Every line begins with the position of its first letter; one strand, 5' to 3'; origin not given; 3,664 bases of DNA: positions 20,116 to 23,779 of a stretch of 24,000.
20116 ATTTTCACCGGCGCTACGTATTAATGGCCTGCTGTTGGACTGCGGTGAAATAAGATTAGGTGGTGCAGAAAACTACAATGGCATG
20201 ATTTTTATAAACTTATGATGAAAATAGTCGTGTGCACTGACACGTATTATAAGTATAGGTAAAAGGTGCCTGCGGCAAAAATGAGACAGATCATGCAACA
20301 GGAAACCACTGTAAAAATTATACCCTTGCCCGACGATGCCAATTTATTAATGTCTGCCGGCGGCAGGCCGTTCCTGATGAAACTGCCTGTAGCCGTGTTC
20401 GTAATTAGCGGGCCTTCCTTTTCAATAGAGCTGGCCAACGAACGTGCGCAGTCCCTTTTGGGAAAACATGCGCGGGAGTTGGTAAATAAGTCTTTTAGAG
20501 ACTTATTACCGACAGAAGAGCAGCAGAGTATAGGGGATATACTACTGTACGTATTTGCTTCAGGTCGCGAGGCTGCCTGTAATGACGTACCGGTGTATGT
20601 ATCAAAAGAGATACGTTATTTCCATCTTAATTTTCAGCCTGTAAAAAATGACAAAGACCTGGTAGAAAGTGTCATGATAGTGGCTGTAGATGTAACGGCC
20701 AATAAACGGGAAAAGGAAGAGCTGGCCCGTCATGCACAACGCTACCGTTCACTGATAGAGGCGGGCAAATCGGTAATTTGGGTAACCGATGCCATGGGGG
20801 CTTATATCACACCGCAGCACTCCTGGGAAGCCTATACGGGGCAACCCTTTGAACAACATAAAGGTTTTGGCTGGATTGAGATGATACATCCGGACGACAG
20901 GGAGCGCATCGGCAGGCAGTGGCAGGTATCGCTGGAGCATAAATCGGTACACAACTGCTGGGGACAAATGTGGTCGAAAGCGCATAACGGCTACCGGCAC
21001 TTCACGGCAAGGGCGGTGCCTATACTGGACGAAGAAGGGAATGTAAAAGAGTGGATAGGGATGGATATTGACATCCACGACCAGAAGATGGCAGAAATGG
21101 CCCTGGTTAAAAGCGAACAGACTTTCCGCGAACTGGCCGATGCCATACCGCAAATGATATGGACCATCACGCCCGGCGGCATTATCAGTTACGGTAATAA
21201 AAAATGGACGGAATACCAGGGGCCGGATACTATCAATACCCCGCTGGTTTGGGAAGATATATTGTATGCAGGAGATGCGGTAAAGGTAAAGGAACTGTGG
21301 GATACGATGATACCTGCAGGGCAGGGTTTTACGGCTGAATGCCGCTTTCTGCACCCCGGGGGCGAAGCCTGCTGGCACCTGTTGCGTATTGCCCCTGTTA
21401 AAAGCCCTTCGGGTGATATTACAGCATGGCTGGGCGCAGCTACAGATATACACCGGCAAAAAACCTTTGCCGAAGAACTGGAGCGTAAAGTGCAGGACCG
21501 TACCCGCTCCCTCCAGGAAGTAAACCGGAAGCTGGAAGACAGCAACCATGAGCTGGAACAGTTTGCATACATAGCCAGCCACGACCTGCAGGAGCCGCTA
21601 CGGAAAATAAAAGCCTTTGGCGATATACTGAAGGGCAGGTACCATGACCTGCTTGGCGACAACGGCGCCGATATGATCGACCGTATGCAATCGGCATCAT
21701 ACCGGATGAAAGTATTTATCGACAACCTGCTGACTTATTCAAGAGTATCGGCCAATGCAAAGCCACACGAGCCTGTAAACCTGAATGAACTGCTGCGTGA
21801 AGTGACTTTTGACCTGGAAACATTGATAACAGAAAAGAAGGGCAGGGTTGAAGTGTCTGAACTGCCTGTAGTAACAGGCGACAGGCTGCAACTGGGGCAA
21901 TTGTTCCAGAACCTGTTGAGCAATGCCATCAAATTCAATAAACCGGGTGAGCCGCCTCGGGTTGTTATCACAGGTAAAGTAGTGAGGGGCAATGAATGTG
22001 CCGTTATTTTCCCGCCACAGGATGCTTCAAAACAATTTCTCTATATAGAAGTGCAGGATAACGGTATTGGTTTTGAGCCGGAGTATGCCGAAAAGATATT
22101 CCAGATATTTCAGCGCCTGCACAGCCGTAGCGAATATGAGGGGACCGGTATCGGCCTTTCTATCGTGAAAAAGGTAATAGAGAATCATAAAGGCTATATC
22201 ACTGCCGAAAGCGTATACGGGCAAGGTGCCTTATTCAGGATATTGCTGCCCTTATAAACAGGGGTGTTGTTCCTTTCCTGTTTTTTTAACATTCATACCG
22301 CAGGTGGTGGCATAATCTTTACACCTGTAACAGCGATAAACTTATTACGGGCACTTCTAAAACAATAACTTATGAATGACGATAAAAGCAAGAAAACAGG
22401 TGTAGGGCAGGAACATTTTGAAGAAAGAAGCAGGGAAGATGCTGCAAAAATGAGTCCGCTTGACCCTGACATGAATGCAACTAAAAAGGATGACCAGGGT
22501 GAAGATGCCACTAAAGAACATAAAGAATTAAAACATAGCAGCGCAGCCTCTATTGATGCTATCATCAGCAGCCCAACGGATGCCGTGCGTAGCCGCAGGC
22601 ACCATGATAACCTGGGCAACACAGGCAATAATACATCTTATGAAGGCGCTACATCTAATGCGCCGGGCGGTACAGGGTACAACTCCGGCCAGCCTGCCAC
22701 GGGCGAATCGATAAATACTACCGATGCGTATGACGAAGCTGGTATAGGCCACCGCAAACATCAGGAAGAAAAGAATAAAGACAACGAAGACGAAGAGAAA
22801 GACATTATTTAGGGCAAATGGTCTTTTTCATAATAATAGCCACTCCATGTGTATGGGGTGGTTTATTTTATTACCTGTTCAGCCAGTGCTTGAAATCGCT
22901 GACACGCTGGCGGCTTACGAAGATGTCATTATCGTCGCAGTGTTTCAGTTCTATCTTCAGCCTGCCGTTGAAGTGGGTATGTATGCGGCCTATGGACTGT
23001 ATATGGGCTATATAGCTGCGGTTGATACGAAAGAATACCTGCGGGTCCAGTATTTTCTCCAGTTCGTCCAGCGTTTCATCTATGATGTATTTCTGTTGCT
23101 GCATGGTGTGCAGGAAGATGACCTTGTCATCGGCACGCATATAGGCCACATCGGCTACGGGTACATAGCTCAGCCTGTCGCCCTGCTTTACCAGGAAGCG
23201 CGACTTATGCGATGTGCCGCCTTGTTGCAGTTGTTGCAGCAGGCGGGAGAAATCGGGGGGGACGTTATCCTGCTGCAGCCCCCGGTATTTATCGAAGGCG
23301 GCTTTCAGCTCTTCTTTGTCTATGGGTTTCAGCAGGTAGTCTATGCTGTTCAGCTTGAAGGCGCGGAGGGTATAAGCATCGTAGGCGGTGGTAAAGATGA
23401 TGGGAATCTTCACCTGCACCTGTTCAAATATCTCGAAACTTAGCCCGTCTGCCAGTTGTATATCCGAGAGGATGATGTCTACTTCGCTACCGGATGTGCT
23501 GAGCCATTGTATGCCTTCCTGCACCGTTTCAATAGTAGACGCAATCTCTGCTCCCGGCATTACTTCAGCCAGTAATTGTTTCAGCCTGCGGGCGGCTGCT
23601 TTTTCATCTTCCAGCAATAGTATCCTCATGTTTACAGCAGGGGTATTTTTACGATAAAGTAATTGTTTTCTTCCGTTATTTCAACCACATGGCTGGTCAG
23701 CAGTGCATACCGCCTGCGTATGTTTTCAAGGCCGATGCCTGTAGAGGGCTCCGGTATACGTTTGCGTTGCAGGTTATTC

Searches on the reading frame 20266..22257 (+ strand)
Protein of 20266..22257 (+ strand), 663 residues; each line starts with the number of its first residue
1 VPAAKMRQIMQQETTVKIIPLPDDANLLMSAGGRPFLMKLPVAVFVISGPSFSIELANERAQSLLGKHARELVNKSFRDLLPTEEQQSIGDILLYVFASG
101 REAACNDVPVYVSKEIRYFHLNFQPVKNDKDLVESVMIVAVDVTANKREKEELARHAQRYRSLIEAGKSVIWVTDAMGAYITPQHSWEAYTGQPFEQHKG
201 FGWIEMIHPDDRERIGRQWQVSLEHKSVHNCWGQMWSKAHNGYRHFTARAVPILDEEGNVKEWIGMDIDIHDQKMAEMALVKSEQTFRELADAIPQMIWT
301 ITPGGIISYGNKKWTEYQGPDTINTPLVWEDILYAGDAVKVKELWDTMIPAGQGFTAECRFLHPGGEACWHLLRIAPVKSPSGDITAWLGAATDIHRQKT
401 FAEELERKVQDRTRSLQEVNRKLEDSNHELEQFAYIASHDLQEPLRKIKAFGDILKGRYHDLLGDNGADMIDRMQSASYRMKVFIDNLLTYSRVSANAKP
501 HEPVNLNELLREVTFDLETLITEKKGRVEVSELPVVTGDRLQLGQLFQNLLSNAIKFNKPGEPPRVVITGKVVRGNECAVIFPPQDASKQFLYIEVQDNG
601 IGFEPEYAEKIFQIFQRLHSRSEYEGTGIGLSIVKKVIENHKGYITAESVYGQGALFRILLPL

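Call 40: search_protein_families(library=pfam, proteins=[window:20266-22257:+], max_evalue=0.0001)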
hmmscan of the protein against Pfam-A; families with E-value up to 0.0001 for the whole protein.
window:20266-22257:+ (663 aa): 7 families
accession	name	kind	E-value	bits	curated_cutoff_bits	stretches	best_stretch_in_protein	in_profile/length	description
PF08448.16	PAS_4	-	3.3e-26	92.1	23.1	2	39-147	3-109/110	PAS fold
PF02518.31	HATPase_c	-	5.6e-23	81.9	26.4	1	538-663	1-109/111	Histidine kinase-, DNA gyrase B-, and HSP90-like ATPase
PF08447.18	PAS_3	-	2.3e-20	73.1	25.6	2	185-265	6-87/89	PAS fold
PF13426.13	PAS_9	-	3e-17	63.2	27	1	42-145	2-103/103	PAS domain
PF00989.32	PAS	-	4.8e-16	59.2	22.6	1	39-141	9-111/113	PAS fold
PF00512.31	HisKA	-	1.1e-07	32.2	26.9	1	430-495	2-64/66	His Kinase A (phospho-acceptor) domain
PF13188.13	PAS_8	-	1.7e-07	31.3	21.8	0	40-82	10-52/65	PAS domain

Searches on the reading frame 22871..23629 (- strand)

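Call 40: search_protein_families(library=pfam, proteins=[window:22871-23629:-], max_evalue=0.0001)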
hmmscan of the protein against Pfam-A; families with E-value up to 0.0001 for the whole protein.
window:22871-23629:- (252 aa): 2 families
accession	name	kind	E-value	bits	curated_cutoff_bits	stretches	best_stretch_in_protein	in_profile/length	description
PF04397.21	LytTR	-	2.3e-22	79.5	22.6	1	152-250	2-97/98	LytTr DNA-binding domain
PF00072.30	Response_reg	-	3.9e-13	50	30.2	1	3-112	1-110/111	Response regulator receiver domain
